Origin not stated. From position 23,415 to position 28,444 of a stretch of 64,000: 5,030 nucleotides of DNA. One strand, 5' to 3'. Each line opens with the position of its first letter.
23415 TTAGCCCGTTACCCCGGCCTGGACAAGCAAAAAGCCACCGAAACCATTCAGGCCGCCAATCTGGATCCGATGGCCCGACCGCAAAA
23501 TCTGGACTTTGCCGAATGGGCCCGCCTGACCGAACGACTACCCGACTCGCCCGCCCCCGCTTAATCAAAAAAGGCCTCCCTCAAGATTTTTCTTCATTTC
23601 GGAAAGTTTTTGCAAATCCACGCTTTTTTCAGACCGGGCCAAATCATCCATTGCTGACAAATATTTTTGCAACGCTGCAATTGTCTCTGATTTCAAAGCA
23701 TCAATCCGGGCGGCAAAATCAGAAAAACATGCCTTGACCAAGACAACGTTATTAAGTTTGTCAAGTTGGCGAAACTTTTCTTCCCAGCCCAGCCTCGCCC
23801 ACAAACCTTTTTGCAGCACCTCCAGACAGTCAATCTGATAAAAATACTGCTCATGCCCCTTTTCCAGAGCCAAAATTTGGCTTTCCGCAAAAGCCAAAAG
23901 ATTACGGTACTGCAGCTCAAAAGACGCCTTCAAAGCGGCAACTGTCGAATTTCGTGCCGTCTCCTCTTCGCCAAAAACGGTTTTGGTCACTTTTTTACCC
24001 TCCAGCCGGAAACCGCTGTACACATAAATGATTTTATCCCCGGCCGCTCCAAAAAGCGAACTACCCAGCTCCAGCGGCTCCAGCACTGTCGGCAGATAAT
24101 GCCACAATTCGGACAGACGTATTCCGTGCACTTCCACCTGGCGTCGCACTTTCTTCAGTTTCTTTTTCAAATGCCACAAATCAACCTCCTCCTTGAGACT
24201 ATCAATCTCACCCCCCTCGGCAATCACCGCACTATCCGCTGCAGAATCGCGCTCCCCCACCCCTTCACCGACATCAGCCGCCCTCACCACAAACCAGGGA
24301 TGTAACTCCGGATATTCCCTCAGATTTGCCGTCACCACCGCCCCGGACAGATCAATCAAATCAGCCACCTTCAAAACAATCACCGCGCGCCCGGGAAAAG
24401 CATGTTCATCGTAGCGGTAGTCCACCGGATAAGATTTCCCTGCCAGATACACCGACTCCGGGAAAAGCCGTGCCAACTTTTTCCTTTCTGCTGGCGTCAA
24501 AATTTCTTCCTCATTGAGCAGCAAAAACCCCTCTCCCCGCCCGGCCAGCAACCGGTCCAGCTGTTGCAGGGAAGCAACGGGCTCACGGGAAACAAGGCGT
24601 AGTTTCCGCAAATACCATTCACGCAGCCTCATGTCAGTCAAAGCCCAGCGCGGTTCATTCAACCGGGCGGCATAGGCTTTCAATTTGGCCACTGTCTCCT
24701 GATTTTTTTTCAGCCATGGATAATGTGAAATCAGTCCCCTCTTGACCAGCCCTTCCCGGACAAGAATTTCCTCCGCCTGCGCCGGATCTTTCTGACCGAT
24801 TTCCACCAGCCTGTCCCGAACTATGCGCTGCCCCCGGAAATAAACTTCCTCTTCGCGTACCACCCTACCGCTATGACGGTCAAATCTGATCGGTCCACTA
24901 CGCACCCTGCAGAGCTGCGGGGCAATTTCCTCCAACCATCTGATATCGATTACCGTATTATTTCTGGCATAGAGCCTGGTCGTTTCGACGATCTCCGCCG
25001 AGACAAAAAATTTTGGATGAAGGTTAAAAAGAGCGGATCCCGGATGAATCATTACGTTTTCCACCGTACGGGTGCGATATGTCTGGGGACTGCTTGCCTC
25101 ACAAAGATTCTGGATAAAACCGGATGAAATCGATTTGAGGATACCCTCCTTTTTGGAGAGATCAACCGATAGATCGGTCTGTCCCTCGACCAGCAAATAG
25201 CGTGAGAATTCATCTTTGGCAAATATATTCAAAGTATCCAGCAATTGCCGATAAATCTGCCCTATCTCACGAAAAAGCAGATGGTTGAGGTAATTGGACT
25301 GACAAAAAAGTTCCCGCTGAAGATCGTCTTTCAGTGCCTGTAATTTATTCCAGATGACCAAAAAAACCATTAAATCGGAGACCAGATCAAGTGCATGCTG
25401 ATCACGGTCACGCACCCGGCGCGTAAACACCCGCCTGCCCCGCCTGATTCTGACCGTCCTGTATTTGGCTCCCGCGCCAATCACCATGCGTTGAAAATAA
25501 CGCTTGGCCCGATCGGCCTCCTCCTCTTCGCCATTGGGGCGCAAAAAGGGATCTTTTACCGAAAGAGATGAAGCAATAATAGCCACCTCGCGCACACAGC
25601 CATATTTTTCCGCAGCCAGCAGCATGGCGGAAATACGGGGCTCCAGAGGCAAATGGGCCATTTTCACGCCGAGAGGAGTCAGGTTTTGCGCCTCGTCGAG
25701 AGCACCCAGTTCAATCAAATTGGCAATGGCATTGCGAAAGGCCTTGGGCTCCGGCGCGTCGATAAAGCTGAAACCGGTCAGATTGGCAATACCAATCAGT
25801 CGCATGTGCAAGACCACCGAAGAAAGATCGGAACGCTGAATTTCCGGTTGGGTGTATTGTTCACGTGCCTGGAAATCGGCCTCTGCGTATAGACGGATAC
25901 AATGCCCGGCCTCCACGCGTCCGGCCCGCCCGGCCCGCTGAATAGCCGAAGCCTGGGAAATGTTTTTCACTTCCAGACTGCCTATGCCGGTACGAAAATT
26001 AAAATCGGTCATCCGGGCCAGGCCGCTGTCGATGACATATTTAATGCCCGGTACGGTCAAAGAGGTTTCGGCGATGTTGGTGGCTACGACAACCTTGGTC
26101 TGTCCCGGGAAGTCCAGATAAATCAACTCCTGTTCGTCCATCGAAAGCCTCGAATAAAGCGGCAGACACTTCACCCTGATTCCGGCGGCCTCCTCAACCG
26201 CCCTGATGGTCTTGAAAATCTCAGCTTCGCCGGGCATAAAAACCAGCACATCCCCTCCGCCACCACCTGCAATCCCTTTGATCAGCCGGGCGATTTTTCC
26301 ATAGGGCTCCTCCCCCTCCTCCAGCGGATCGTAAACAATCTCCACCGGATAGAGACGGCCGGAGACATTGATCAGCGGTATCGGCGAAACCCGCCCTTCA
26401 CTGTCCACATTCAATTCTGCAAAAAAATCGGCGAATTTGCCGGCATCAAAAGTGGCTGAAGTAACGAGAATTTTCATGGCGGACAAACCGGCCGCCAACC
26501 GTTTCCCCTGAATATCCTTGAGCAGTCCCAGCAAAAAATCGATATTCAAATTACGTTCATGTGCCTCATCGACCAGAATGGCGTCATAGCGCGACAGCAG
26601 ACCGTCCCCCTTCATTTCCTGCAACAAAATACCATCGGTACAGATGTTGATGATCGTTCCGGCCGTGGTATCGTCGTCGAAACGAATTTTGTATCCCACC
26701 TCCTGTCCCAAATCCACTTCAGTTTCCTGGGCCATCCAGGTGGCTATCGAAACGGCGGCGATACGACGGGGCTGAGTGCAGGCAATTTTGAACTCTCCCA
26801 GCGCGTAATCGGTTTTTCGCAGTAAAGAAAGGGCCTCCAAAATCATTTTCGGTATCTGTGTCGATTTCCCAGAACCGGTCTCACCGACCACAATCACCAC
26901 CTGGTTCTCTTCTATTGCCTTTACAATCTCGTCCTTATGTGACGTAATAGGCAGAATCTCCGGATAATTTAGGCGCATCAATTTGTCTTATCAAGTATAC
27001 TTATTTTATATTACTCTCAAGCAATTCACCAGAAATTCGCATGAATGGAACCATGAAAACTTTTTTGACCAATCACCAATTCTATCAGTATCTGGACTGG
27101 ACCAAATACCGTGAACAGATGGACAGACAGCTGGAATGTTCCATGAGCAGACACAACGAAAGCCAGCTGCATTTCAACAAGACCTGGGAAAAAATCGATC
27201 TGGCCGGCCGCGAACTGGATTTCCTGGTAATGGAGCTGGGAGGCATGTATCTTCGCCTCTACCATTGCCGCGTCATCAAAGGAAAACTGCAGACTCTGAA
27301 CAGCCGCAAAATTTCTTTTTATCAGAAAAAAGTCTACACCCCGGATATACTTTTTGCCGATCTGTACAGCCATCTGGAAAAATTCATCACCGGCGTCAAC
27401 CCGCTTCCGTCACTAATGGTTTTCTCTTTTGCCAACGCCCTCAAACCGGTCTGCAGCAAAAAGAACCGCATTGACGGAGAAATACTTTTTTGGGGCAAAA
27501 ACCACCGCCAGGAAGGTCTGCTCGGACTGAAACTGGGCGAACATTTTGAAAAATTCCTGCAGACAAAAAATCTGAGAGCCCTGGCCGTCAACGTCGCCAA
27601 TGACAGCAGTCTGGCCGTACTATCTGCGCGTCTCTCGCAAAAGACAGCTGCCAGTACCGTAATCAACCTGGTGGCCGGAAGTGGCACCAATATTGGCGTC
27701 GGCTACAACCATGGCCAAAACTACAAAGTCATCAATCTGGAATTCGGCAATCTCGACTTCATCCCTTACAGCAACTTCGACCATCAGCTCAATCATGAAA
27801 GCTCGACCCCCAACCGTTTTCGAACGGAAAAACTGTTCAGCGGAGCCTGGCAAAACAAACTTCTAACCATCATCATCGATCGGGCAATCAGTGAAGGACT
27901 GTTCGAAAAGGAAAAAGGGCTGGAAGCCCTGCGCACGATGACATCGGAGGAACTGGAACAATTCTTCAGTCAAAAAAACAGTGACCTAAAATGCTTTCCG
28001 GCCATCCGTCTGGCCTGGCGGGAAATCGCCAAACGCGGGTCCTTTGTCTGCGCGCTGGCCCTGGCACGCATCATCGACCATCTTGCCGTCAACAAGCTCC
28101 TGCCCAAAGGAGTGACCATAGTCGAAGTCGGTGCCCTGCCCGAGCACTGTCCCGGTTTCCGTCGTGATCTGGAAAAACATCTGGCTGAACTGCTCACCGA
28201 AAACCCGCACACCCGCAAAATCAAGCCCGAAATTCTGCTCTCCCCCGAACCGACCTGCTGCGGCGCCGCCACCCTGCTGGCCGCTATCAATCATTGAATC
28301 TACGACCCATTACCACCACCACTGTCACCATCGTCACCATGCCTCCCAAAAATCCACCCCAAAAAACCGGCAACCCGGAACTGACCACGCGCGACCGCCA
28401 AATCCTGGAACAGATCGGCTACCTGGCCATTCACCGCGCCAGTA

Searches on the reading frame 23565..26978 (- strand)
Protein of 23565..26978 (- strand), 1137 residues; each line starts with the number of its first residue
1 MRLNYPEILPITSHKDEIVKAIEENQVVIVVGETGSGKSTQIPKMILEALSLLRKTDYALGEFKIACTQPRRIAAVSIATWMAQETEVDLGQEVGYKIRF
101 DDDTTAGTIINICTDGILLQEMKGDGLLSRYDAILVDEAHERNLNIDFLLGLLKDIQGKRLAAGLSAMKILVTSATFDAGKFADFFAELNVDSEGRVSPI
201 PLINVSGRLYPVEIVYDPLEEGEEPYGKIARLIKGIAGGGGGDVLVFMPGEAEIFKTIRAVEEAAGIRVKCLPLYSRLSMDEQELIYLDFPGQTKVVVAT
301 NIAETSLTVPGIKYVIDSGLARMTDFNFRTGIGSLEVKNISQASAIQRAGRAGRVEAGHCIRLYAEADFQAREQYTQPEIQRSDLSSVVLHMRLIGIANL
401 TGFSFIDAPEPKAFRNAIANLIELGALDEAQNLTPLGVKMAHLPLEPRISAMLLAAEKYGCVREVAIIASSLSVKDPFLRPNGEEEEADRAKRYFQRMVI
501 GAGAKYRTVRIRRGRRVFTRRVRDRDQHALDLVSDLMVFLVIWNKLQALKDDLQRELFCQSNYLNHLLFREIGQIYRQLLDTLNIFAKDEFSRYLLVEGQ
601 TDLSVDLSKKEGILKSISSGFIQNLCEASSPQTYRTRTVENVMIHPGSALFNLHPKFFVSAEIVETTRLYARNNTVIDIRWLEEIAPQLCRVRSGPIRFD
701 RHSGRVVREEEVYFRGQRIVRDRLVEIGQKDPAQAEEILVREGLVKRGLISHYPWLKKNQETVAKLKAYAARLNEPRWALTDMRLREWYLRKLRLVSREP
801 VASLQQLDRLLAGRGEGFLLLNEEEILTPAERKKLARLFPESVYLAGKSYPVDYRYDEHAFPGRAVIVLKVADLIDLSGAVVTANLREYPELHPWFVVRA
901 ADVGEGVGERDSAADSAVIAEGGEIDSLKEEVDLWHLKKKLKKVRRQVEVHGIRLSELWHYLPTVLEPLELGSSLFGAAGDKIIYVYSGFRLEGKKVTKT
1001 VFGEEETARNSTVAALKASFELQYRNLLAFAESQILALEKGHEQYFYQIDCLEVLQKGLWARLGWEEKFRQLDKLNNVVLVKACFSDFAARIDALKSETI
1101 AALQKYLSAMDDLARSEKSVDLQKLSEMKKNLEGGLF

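Call 69: search_protein_families(library=pfam, proteins=[window:23565-26978:-], max_evalue=0.0001)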
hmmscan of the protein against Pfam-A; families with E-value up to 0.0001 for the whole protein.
window:23565-26978:- (1137 aa): 6 families
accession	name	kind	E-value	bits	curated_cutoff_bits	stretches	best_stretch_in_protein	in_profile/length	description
PF11898.13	DUF3418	-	1.9e-16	60.3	25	1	703-857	2-155/582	Domain of unknown function (DUF3418)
PF07717.22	OB_NTP_bind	-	5.5e-16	59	29.5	1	613-688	1-82/83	Oligonucleotide/oligosaccharide-binding (OB)-fold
PF00271.37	Helicase_C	-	1.7e-14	54.4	23.5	1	228-355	2-109/110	Helicase conserved C-terminal domain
PF21010.2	HA2_C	-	6.4e-13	49.5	21.3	1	446-508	1-48/77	Helicase associated domain (HA2), ratchet-like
PF04408.29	HA2_N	-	7.7e-08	32.7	21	1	417-445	1-29/29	Helicase associated domain (HA2), winged-helix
PF00270.35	DEAD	-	1.1e-06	28.9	26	1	14-178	3-161/167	DEAD/DEAH box helicase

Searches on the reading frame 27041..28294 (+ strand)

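Call 69: search_protein_families(library=pfam, proteins=[window:27041-28294:+], max_evalue=0.0001)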
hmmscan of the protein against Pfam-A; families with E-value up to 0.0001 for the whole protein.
window:27041-28294:+ (418 aa): 2 families
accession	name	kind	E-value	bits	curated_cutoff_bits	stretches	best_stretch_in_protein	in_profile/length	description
PF03727.22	Hexokinase_2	-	3.6e-17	63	24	1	227-414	33-241/242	Hexokinase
PF00349.27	Hexokinase_1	-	5e-06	26.9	24.3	1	22-190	18-193/201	Hexokinase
